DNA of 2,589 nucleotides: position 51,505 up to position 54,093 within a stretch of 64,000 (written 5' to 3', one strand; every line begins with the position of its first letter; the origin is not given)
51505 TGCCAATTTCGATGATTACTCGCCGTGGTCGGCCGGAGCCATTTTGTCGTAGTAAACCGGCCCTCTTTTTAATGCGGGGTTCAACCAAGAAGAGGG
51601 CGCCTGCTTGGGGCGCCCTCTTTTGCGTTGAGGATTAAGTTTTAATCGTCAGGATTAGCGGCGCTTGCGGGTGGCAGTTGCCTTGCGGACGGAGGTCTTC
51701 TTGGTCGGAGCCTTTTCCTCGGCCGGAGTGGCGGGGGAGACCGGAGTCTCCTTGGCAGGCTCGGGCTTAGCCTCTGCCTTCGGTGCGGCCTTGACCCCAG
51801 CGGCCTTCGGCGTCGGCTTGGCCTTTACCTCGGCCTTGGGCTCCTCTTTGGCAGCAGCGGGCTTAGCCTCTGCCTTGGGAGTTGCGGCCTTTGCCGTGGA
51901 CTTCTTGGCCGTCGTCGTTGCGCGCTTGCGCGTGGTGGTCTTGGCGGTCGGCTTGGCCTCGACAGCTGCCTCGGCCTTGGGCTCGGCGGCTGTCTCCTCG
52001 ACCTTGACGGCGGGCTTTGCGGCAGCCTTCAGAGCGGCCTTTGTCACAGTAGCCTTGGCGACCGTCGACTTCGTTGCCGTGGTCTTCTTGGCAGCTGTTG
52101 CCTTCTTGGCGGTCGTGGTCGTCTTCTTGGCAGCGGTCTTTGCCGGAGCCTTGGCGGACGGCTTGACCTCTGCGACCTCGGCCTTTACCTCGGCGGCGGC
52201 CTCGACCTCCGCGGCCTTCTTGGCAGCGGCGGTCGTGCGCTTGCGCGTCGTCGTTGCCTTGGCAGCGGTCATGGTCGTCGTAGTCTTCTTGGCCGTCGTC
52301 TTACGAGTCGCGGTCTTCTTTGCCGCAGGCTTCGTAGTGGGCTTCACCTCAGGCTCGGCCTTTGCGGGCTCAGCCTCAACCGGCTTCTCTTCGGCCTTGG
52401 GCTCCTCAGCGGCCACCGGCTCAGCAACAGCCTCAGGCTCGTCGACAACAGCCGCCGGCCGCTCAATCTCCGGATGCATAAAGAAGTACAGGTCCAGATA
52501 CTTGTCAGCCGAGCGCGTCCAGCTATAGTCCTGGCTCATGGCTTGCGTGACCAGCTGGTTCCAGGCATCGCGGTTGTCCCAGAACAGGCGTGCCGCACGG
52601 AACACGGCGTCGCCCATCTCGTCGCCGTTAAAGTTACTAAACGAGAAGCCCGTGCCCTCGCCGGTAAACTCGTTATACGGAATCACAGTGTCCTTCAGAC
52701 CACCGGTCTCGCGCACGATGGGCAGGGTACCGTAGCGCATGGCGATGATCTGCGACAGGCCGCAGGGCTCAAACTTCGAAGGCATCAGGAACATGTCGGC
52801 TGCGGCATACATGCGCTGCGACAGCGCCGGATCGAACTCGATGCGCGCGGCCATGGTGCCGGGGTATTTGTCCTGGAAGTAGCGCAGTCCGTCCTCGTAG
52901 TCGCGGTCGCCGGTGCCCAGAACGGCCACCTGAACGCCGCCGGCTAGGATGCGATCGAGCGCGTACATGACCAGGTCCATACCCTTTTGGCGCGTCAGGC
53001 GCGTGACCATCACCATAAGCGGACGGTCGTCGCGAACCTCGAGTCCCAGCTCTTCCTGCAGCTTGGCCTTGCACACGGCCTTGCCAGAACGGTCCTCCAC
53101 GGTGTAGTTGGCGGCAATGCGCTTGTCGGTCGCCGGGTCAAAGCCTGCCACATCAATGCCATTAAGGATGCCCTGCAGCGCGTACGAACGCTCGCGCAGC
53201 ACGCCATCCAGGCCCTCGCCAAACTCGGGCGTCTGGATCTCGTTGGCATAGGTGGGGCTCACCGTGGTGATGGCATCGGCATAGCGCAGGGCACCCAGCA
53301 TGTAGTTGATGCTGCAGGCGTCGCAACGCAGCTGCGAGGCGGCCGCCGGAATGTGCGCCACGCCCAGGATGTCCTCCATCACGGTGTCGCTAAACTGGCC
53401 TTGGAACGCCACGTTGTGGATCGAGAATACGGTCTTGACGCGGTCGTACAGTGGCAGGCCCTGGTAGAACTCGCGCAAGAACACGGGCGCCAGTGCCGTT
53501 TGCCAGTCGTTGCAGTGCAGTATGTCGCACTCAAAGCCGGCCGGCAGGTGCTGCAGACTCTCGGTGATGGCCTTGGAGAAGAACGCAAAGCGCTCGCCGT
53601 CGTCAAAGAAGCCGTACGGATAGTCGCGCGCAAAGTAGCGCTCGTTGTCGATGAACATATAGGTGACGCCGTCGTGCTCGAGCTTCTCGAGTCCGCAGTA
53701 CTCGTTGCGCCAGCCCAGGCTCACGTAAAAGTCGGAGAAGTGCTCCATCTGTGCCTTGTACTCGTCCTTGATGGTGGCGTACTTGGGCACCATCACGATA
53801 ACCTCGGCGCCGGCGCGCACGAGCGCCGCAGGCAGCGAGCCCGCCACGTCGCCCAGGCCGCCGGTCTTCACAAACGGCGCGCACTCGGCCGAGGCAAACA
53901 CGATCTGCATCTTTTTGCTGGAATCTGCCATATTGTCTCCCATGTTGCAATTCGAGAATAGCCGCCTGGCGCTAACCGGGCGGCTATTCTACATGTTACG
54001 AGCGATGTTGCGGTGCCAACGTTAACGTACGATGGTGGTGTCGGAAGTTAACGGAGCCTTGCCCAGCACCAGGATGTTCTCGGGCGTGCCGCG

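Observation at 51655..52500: Glycogen synthase carries a ~280-residue HupB/histone-H1-like Lys/Ala/Thr-rich C-terminal tail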

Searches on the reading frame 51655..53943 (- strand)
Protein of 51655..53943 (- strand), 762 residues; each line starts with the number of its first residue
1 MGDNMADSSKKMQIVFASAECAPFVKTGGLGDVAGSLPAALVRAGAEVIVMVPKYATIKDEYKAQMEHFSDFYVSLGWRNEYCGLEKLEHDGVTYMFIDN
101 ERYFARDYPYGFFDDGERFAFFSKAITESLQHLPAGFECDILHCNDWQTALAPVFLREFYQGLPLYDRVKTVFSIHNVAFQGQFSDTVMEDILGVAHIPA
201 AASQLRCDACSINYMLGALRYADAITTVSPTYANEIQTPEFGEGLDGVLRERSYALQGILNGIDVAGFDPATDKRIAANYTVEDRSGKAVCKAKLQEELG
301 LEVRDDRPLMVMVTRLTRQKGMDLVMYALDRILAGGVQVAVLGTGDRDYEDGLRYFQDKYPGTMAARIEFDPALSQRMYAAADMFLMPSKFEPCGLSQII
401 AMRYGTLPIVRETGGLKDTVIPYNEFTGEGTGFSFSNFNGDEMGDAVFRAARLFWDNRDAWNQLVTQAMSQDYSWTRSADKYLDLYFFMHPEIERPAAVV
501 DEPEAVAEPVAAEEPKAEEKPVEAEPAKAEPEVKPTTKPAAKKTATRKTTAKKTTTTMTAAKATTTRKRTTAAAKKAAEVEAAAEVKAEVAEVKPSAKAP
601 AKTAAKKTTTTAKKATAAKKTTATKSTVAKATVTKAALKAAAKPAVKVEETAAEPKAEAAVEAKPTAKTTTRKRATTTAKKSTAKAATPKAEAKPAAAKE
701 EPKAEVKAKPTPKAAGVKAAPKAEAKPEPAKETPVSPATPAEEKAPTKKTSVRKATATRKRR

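Call 3: search_protein_families(library=pfam, proteins=[window:51655-53943:-], max_evalue=0.1)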
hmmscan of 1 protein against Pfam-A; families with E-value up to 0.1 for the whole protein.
window:51655-53943:- (762 aa): 5 families
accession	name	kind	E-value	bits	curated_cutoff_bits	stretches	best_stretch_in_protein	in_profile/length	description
PF08323.17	Glyco_transf_5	-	1.1e-81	274.5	22.7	1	13-251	1-239/239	Starch synthase catalytic domain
PF00534.26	Glycos_transf_1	-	3.3e-12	46.7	26.4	1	303-446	11-151/172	Glycosyl transferases group 1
PF13692.12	Glyco_trans_1_4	-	1.2e-09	39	27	1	308-446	2-135/142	Glycosyl transferases group 1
PF13439.12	Glyco_transf_4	-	7.9e-05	23.2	28.5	1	28-237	2-149/170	Glycosyltransferase Family 4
PF13579.12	Glyco_trans_4_4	-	0.00067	20.5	29.7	1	28-236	1-142/158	Glycosyl transferase 4-like domain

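Call 4: search_protein_families(library=ncbifam, proteins=[window:51655-53943:-], max_evalue=0.1)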
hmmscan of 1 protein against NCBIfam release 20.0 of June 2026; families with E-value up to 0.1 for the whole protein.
window:51655-53943:- (762 aa): 17 families
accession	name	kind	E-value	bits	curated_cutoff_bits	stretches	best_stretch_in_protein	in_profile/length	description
NF001898.0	PRK00654.1-1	equivalog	4.3e-198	658.8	603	1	12-486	1-472/477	glycogen synthase GlgA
TIGR02095.1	glgA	subfamily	1.6e-162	541.5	328.45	1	12-486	1-474/477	glycogen/starch synthase, ADP-glucose type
NF001903.0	PRK00654.2-2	equivalog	7.5e-147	489.8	616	1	12-486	1-475/482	glycogen synthase GlgA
NF001899.0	PRK00654.1-2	equivalog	2.8e-134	448.1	459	1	12-487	1-473/478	glycogen synthase GlgA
NF001900.0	PRK00654.1-3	equivalog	1.4e-129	432.7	509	1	12-490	1-455/481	glycogen synthase GlgA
NF010699.0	PRK14099.1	equivalog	1.8e-116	389.5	762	1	11-486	3-476/485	glycogen synthase GlgA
NF001905.0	PRK00654.2-4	subfamily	7.7e-112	374.3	560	1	12-489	1-486/489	glycogen synthase GlgA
NF001901.0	PRK00654.1-5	equivalog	1.1e-101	340.8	649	1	6-487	18-489/502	glycogen synthase GlgA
NF001906.0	PRK00654.2-5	equivalog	2.8e-96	323.4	870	1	9-486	3-480/485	glycogen synthase GlgA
NF001902.0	PRK00654.2-1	equivalog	1.4e-94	317.4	845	1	12-488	1-488/492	glycogen synthase GlgA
NF010698.0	PRK14098.1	equivalog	2.6e-94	316.6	754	1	9-486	3-483/489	starch synthase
NF001904.0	PRK00654.2-3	equivalog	3.2e-68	230.6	577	1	12-486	1-471/475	glycogen synthase GlgA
TIGR02149.1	glgA_Coryne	subfamily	1.5e-10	40.8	302.4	1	294-486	193-387/391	glycogen synthase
TIGR04157.1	glyco_rSAM_CFB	subfamily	4.5e-09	35.8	400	1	288-420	210-339/406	TIGR04157 family glycosyltransferase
NF038295.1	EPS_HpsP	equivalog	1.1e-07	31.2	550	1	299-486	199-384/388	hormogonium polysaccharide biosynthesis glycosyltransferase HpsP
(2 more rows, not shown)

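Call 6: find_homologous_proteins(query=window:51655-53943:-, max_evalue=1e-10)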
Query window:51655-53943:- (762 aa): 8000 proteins with E <= 1e-10 among 8000 candidates; the best 120 are listed.
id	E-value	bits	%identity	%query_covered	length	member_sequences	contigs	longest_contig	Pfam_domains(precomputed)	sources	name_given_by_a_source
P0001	0.0e+0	1663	100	99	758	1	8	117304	PF00534.27,PF08323.18,PF13692.13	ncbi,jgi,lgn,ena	-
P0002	0.0e+0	1565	99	70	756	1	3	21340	PF00534.27,PF08323.18,PF13692.13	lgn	-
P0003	0.0e+0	1550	94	99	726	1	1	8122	PF00534.27,PF08323.18,PF13692.13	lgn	-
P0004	0.0e+0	1550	95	99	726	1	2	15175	PF00534.27,PF08323.18,PF13692.13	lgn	-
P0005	0.0e+0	1549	-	-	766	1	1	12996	PF00534.27,PF08323.18,PF13692.13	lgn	-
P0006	0.0e+0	1549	94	99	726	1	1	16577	PF00534.27,PF08323.18,PF13692.13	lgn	-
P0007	0.0e+0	1548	98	70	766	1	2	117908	PF00534.27,PF08323.18,PF13692.13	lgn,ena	-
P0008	0.0e+0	1544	94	99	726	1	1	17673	PF00534.27,PF08323.18,PF13692.13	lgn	-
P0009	0.0e+0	1541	94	99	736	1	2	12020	PF00534.27,PF08323.18,PF13692.13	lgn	-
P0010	0.0e+0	1540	99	70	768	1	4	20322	PF00534.27,PF08323.18,PF13692.13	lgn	-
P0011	0.0e+0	1539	93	99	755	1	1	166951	PF00534.27,PF08323.18,PF13692.13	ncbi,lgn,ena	-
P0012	0.0e+0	1537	99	69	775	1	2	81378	PF00534.27,PF08323.18,PF13692.13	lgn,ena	-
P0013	0.0e+0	1537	99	70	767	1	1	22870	PF00534.27,PF08323.18,PF13692.13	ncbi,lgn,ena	-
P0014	0.0e+0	1535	94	99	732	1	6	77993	PF00534.27,PF08323.18,PF13692.13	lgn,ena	-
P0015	0.0e+0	1535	92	99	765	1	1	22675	PF00534.27,PF08323.18,PF13692.13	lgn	-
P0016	0.0e+0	1535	99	69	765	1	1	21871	PF00534.27,PF08323.18,PF13692.13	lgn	-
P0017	0.0e+0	1533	99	69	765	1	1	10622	PF00534.27,PF08323.18,PF13692.13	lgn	-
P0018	0.0e+0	1533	94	99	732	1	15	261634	PF00534.27,PF08323.18,PF13692.13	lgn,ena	-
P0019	0.0e+0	1532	89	99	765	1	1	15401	PF00534.27,PF08323.18,PF13692.13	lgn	-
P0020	0.0e+0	1532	93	99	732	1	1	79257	PF00534.27,PF08323.18,PF13692.13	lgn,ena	-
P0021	0.0e+0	1532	99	69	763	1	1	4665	PF00534.27,PF08323.18,PF13692.13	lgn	-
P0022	0.0e+0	1532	89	99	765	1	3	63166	PF00534.27,PF08323.18,PF13692.13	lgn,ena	-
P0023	0.0e+0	1531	93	99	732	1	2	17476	PF00534.27,PF08323.18,PF13692.13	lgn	-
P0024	0.0e+0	1531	99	69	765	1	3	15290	PF00534.27,PF08323.18,PF13692.13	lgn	-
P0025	0.0e+0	1531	93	99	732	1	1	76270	PF00534.27,PF08323.18,PF13692.13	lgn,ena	-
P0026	0.0e+0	1531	93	99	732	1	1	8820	PF00534.27,PF08323.18,PF13692.13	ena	-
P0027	0.0e+0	1531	91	99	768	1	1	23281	PF00534.27,PF08323.18,PF13692.13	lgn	-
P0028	0.0e+0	1531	89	99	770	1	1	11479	PF00534.27,PF08323.18,PF13692.13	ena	-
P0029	0.0e+0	1530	99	69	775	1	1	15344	PF00534.27,PF08323.18,PF13692.13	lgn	-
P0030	0.0e+0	1530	93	99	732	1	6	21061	PF00534.27,PF08323.18,PF13692.13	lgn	-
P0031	0.0e+0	1530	96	71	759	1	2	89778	PF00534.27,PF08323.18,PF13692.13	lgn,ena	-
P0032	0.0e+0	1530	91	99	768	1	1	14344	PF00534.27,PF08323.18,PF13692.13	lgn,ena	-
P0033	0.0e+0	1530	87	99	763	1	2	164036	PF00534.27,PF08323.18,PF13692.13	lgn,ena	-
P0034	0.0e+0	1529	93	99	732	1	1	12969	PF00534.27,PF08323.18,PF13692.13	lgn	-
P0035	0.0e+0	1529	93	99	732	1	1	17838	PF00534.27,PF08323.18,PF13692.13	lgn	-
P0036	0.0e+0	1529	93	99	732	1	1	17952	PF00534.27,PF08323.18,PF13692.13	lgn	-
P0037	0.0e+0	1528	93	99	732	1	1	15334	PF00534.27,PF08323.18,PF13692.13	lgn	-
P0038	0.0e+0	1527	92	99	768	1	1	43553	PF00534.27,PF08323.18,PF13692.13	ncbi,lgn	-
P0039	0.0e+0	1527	91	99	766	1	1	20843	PF00534.27,PF08323.18,PF13692.13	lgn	-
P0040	0.0e+0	1527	87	99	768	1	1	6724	PF00534.27,PF08323.18,PF13692.13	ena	-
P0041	0.0e+0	1527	93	99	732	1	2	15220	PF00534.27,PF08323.18,PF13692.13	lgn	-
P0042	0.0e+0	1526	93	99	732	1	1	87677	PF00534.27,PF08323.18,PF13439.13,PF13692.13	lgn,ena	-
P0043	0.0e+0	1526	91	99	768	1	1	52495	PF00534.27,PF08323.18,PF13692.13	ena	-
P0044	0.0e+0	1525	99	70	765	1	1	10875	PF00534.27,PF08323.18,PF13692.13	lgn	-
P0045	0.0e+0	1523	98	71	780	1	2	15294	PF00534.27,PF08323.18,PF13692.13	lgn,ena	-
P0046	0.0e+0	1523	99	70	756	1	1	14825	PF00534.27,PF08323.18,PF13692.13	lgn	-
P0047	0.0e+0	1523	98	69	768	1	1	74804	PF00534.27,PF08323.18,PF13692.13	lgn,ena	-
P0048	0.0e+0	1522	84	99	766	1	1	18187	PF00534.27,PF08323.18,PF13692.13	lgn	-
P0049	0.0e+0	1522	91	99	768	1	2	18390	PF00534.27,PF08323.18,PF13692.13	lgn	-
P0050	0.0e+0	1521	88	99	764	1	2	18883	PF00534.27,PF08323.18,PF13692.13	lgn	-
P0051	0.0e+0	1521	87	99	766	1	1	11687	PF00534.27,PF08323.18,PF13692.13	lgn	-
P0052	0.0e+0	1520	91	99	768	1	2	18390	PF00534.27,PF08323.18,PF13692.13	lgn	-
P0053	0.0e+0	1519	98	69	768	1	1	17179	PF00534.27,PF08323.18,PF13692.13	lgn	-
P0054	0.0e+0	1519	91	99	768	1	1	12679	PF00534.27,PF08323.18,PF13692.13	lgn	-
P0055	0.0e+0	1519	88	99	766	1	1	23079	PF00534.27,PF08323.18,PF13692.13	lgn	-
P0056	0.0e+0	1519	99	70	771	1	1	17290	PF00534.27,PF08323.18,PF13692.13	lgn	-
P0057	0.0e+0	1518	90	99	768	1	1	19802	PF00534.27,PF08323.18,PF13692.13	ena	-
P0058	0.0e+0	1517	86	99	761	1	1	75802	PF00534.27,PF08323.18,PF13692.13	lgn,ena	-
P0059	0.0e+0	1517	86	99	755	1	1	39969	PF00534.27,PF08323.18,PF13692.13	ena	-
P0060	0.0e+0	1516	98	71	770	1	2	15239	PF00534.27,PF08323.18,PF13692.13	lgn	-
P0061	0.0e+0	1515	98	71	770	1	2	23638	PF00534.27,PF08323.18,PF13692.13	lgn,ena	-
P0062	0.0e+0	1515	87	99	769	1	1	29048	PF00534.27,PF08323.18,PF13692.13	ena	-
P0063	0.0e+0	1514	87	99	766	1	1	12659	PF00534.27,PF08323.18,PF13692.13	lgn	-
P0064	0.0e+0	1514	99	70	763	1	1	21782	PF00534.27,PF08323.18,PF13692.13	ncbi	-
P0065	0.0e+0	1513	86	99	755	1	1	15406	PF00534.27,PF08323.18,PF13692.13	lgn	-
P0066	0.0e+0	1513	97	71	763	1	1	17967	PF00534.27,PF08323.18,PF13692.13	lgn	-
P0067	0.0e+0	1513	97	71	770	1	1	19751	PF00534.27,PF08323.18,PF13692.13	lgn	-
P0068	0.0e+0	1513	99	70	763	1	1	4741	PF00534.27,PF08323.18,PF13692.13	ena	-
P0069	0.0e+0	1513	86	99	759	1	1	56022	PF00534.27,PF08323.18,PF13692.13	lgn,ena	-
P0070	0.0e+0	1512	93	99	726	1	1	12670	PF00534.27,PF08323.18,PF13692.13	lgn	-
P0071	0.0e+0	1512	98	71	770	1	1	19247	PF00534.27,PF08323.18,PF13692.13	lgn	-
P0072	0.0e+0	1512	88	99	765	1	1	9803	PF00534.27,PF08323.18,PF13692.13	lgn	-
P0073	0.0e+0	1511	-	-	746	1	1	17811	PF00534.27,PF08323.18,PF13692.13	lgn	-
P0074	0.0e+0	1511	86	99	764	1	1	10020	PF00534.27,PF08323.18,PF13692.13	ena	-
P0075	0.0e+0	1511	91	99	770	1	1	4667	PF00534.27,PF08323.18,PF13692.13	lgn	-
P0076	0.0e+0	1511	93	99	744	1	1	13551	PF00534.27,PF08323.18,PF13692.13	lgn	-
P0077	0.0e+0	1510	-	-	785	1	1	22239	PF00534.27,PF08323.18,PF13692.13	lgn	-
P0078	0.0e+0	1510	-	-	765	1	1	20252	PF00534.27,PF08323.18,PF13692.13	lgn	-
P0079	0.0e+0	1509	84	99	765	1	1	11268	PF00534.27,PF08323.18,PF13692.13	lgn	-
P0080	0.0e+0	1508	97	71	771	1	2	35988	PF00534.27,PF08323.18,PF13692.13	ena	-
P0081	0.0e+0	1507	97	70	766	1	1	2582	PF00534.27,PF08323.18,PF13692.13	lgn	-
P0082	0.0e+0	1507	-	-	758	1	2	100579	PF00534.27,PF08323.18,PF13692.13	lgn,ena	-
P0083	0.0e+0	1506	99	70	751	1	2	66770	PF00534.27,PF08323.18,PF13692.13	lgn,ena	-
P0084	0.0e+0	1505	87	99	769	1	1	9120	PF00534.27,PF08323.18,PF13692.13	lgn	-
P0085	0.0e+0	1505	99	69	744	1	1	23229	PF00534.27,PF08323.18,PF13692.13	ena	-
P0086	0.0e+0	1505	100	69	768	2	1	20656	PF00534.27,PF08323.18,PF13692.13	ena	-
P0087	0.0e+0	1504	86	99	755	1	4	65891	PF00534.27,PF08323.18,PF13692.13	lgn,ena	-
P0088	0.0e+0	1504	90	99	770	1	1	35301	PF00534.27,PF08323.18,PF13692.13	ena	-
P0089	0.0e+0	1504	86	99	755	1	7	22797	PF00534.27,PF08323.18,PF13692.13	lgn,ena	-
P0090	0.0e+0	1504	88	99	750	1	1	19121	PF00534.27,PF08323.18,PF13692.13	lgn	-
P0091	0.0e+0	1503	89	99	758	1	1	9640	PF00534.27,PF08323.18,PF13692.13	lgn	-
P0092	0.0e+0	1503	100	67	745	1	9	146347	PF00534.27,PF08323.18,PF13692.13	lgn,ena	-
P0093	0.0e+0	1502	-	-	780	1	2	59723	PF00534.27,PF08323.18,PF13692.13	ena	-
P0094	0.0e+0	1502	86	99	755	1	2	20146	PF00534.27,PF08323.18,PF13692.13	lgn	-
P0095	0.0e+0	1502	86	99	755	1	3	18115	PF00534.27,PF08323.18,PF13692.13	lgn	-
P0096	0.0e+0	1502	86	99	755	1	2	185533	PF00534.27,PF08323.18,PF13692.13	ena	-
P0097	0.0e+0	1502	90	99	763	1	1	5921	PF00534.27,PF08323.18,PF13692.13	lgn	-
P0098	0.0e+0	1502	86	99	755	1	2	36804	PF00534.27,PF08323.18,PF13692.13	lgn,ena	-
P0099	0.0e+0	1502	99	69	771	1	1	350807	PF00534.27,PF08323.18,PF13692.13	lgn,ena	-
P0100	0.0e+0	1502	86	99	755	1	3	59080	PF00534.27,PF08323.18,PF13692.13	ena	-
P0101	0.0e+0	1502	86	99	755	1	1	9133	PF00534.27,PF08323.18,PF13692.13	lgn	-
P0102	0.0e+0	1502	98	70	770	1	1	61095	PF00534.27,PF08323.18,PF13692.13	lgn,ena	-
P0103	0.0e+0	1502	92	99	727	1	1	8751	PF00534.27,PF08323.18,PF13692.13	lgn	-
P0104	0.0e+0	1501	88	99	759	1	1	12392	PF00534.27,PF08323.18,PF13692.13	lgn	-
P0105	0.0e+0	1501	87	99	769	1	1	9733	PF00534.27,PF08323.18,PF13692.13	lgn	-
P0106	0.0e+0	1501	86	99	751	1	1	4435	PF00534.27,PF08323.18,PF13692.13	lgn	-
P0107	0.0e+0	1501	86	99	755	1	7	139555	PF00534.27,PF08323.18,PF13692.13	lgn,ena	-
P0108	0.0e+0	1501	86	99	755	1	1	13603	PF00534.27,PF08323.18,PF13692.13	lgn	-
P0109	0.0e+0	1501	-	-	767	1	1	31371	PF00534.27,PF08323.18,PF13692.13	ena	-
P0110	0.0e+0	1501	89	99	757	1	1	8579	PF00534.27,PF08323.18,PF13692.13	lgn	-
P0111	0.0e+0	1500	98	69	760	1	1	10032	PF00534.27,PF08323.18,PF13692.13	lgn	-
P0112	0.0e+0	1500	97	70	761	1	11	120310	PF00534.27,PF08323.18,PF13692.13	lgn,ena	-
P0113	0.0e+0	1500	99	67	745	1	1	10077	PF00534.27,PF08323.18,PF13692.13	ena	-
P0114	0.0e+0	1500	99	68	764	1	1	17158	PF00534.27,PF08323.18,PF13692.13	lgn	-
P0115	0.0e+0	1500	99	70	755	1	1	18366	PF00534.27,PF08323.18,PF13692.13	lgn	-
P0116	0.0e+0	1500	97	70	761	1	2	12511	PF00534.27,PF08323.18,PF13692.13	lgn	-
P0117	0.0e+0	1500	87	99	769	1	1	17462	PF00534.27,PF08323.18,PF13692.13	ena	-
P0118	0.0e+0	1500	97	70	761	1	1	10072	PF00534.27,PF08323.18,PF13692.13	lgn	-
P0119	0.0e+0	1500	98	71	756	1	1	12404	PF00534.27,PF08323.18,PF13692.13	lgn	-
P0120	0.0e+0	1500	97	70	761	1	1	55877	PF00534.27,PF08323.18,PF13692.13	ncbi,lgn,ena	-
